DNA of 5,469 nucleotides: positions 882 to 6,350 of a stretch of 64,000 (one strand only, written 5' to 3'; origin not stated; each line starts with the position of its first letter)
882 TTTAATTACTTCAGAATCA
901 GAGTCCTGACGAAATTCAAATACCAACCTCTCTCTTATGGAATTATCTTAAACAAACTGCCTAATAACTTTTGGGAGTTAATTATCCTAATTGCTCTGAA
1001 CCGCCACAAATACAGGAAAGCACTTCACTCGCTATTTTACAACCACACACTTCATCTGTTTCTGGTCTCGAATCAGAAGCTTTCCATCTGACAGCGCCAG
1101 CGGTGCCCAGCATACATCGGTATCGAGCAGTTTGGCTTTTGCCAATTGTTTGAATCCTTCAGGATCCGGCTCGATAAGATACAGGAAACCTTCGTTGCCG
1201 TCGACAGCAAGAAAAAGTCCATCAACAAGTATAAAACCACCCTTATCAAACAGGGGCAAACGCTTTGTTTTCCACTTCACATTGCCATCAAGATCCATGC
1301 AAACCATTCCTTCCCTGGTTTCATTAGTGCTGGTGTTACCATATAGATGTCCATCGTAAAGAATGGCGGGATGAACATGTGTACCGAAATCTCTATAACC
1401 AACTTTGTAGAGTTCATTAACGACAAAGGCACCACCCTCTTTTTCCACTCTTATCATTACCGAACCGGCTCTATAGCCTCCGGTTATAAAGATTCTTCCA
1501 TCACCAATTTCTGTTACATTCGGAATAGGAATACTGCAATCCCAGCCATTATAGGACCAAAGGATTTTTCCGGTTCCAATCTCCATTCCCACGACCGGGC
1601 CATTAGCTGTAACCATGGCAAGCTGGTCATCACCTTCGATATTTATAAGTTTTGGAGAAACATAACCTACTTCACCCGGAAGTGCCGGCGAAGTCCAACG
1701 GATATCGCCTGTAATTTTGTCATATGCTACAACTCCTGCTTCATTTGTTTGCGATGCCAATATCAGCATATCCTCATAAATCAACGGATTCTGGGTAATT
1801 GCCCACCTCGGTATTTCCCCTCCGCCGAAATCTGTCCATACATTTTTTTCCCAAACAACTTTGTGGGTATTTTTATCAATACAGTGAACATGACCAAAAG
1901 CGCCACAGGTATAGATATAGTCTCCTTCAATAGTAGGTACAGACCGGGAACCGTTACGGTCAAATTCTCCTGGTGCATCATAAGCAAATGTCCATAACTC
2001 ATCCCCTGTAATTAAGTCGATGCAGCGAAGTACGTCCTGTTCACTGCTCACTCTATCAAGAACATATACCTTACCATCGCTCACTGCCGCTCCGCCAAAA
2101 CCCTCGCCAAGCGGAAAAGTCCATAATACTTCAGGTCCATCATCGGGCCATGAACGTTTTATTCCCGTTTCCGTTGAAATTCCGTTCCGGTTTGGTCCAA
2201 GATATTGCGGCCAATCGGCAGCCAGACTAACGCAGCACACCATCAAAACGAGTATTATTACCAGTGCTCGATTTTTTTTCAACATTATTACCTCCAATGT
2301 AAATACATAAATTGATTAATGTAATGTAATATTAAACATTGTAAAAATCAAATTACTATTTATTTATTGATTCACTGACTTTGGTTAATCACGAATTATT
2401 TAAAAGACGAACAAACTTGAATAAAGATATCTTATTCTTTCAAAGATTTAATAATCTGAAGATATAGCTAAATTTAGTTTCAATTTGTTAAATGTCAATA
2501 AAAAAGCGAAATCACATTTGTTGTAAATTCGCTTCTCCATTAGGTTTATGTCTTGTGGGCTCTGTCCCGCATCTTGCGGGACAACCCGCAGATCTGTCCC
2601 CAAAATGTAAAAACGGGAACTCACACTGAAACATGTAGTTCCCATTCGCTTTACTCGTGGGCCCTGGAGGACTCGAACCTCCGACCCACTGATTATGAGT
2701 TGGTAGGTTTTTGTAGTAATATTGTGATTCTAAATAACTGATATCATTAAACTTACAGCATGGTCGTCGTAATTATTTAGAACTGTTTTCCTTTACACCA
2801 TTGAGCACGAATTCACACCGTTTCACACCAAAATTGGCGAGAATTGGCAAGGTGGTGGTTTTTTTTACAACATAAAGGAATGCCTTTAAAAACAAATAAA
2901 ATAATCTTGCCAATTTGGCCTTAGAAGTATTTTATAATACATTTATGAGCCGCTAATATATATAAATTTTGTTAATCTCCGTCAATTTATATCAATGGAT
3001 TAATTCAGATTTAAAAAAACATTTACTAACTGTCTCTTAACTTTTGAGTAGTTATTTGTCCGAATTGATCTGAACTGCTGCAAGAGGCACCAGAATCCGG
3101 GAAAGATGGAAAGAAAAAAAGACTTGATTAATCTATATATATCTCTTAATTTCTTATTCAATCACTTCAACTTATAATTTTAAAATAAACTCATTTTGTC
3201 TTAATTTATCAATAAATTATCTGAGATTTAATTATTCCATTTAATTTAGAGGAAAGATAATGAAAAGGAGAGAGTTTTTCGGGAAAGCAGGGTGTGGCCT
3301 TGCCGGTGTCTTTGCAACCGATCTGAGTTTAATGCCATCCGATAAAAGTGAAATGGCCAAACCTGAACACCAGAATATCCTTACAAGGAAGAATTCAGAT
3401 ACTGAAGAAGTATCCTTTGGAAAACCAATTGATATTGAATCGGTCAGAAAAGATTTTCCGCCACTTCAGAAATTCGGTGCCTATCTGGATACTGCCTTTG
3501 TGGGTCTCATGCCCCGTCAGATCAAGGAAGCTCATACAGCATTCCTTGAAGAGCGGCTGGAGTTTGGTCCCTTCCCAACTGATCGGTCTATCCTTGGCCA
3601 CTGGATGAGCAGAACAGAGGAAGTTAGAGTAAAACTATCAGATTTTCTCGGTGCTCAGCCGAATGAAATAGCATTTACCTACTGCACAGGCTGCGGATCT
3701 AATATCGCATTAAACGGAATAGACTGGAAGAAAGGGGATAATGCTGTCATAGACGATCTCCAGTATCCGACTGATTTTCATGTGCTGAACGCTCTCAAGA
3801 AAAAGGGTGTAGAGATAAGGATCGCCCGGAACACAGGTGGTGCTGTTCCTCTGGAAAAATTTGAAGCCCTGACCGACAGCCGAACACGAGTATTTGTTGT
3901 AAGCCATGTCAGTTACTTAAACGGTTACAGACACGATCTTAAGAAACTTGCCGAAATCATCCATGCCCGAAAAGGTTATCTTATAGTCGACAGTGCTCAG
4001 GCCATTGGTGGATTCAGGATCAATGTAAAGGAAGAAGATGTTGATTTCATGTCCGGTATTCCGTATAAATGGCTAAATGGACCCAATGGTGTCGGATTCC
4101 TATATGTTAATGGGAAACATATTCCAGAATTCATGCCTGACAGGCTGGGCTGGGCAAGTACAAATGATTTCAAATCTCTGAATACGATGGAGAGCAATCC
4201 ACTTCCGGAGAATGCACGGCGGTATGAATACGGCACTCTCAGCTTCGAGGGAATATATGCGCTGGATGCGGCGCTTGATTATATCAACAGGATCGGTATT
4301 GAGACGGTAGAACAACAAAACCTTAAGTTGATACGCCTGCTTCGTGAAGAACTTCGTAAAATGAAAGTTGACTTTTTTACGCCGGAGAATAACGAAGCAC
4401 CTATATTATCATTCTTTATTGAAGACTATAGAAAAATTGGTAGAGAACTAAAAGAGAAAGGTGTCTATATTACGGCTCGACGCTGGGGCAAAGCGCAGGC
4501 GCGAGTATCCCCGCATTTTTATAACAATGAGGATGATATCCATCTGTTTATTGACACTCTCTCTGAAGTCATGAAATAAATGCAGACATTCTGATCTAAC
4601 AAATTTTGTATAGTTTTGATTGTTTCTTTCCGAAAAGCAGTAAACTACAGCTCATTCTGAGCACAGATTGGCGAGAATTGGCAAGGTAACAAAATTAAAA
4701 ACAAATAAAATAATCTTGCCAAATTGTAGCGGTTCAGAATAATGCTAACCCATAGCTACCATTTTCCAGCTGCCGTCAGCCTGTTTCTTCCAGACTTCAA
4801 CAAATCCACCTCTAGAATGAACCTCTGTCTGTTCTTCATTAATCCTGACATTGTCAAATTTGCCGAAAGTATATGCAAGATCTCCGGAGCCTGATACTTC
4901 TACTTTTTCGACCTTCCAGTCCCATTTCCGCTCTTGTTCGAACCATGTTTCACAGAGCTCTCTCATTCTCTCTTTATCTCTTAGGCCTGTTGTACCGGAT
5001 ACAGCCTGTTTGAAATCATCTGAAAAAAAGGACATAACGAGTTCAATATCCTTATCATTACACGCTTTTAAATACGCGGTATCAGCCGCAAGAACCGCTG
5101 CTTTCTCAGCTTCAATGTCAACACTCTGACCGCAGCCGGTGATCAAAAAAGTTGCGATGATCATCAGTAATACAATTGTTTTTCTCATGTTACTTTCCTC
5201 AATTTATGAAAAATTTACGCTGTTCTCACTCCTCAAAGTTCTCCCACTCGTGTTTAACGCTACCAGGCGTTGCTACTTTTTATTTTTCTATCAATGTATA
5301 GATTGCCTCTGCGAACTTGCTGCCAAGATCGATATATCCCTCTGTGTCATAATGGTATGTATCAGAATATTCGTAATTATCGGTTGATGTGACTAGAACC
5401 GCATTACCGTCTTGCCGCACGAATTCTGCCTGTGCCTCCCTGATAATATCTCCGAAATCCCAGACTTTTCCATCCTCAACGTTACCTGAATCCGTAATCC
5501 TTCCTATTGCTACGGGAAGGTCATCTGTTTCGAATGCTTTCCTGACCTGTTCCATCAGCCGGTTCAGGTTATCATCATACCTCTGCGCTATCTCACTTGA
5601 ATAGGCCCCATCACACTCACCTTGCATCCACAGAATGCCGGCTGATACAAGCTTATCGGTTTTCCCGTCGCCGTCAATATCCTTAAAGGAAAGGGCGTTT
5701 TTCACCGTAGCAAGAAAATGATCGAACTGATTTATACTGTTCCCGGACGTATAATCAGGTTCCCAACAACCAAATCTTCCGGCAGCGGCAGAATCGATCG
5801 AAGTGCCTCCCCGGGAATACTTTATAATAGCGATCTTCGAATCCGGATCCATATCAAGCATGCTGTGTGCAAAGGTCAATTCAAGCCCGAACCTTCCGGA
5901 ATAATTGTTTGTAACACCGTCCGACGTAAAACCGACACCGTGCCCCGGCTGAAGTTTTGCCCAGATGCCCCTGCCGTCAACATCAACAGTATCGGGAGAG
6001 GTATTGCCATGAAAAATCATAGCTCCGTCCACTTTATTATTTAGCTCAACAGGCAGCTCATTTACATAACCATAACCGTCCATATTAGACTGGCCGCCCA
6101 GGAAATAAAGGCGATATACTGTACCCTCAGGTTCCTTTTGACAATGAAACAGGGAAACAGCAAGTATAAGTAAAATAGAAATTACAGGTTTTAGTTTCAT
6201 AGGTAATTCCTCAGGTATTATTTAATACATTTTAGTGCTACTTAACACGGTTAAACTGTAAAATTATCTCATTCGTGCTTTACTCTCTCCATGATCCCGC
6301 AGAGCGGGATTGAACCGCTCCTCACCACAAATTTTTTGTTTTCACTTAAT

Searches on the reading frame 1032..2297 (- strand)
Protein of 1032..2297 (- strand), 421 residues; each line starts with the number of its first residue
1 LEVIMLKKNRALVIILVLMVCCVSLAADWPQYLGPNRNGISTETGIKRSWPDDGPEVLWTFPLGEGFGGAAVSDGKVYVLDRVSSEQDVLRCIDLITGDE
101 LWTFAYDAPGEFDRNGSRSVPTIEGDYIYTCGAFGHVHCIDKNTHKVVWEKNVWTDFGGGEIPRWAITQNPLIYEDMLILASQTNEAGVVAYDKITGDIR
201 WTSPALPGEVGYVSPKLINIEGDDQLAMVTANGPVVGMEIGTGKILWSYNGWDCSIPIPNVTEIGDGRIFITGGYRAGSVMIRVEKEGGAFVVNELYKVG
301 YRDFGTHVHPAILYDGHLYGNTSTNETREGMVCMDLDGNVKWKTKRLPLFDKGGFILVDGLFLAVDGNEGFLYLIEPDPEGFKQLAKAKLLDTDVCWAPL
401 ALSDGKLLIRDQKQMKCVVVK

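Call 63: search_protein_families(library=pfam, proteins=[window:1032-2297:-])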
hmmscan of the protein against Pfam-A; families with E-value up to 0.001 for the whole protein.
window:1032-2297:- (421 aa): 3 families
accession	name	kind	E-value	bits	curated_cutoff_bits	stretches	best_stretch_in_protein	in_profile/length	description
PF13360.13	PQQ_2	-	1.8e-20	74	27.6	1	88-250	4-145/233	Outer membrane protein assembly factor BamB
PF13570.13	Beta-prop_ACSF4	-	2.7e-08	34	133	1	76-251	19-173/329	Beta-alanine-activating enzyme, beta-propeller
PF01011.28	PQQ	-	2.7e-06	26.8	26.7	0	116-152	48-84/595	Glucose/ethanol/alcohol dehydrogenase, beta-propeller domain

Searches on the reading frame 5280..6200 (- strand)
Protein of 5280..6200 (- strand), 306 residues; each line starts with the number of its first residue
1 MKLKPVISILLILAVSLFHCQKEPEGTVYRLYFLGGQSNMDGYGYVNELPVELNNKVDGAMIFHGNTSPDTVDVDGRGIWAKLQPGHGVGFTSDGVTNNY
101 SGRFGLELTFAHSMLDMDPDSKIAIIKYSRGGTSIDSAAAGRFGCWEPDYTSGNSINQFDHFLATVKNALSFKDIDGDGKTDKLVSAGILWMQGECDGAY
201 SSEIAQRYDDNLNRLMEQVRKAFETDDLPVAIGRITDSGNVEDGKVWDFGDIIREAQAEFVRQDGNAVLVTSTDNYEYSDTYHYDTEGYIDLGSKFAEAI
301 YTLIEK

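Call 63: search_protein_families(library=pfam, proteins=[window:5280-6200:-])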
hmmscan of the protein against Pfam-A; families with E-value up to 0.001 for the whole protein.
window:5280-6200:- (306 aa): 1 family
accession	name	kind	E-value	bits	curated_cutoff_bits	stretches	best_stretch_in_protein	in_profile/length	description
PF03629.24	SASA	-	3.6e-31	108.9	24.8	1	30-301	3-225/226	Carbohydrate esterase, sialic acid-specific acetylesterase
